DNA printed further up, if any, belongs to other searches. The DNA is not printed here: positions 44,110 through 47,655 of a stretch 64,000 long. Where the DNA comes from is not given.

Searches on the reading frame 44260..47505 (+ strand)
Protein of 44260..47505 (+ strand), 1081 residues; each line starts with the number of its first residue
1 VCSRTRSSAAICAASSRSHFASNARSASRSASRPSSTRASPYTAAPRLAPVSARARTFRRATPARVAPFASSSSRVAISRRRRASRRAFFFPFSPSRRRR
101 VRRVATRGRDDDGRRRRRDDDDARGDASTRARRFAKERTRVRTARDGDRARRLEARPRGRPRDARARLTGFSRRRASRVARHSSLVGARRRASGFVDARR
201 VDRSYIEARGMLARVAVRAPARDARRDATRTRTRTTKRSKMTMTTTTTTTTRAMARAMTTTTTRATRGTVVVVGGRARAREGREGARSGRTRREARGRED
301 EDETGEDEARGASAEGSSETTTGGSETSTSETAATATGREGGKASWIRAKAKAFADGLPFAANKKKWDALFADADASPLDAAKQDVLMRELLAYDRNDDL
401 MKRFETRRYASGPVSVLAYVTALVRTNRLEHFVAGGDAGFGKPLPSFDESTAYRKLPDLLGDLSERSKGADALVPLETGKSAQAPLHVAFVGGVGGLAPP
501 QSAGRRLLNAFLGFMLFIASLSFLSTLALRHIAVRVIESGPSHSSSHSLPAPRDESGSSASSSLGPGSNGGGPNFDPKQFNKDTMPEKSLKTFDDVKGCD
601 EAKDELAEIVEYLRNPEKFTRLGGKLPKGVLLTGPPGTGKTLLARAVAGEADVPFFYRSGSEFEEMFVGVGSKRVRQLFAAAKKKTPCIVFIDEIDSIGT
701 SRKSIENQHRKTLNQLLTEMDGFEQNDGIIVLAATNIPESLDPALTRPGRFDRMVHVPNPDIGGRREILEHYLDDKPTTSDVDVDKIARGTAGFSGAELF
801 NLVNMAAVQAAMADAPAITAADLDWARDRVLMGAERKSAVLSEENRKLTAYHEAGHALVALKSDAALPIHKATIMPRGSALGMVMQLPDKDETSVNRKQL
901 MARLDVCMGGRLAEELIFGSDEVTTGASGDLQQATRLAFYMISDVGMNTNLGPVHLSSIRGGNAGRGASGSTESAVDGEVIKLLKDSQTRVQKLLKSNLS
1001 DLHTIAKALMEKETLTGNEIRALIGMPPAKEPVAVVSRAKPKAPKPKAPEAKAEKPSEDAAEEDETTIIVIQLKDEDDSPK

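Call 24: search_protein_families(library=pfam, proteins=[window:44260-47505:+], max_evalue=0.00001)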
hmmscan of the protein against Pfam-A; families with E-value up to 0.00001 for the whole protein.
window:44260-47505:+ (1081 aa): 4 families
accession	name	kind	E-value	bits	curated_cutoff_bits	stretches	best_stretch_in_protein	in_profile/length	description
PF01434.24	Peptidase_M41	-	1e-57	195.6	29.9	1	840-1022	2-190/191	Peptidase family M41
PF00004.35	AAA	-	2.1e-44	151.6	21.2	1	630-758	1-130/131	ATPase family associated with various cellular activities (AAA)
PF17862.7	AAA_lid_3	-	3.8e-10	39.6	27.2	1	781-824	1-44/45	AAA+ lid domain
PF07728.20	AAA_5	-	5.5e-06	26.9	22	0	629-745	1-135/139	AAA domain (dynein-related subfamily)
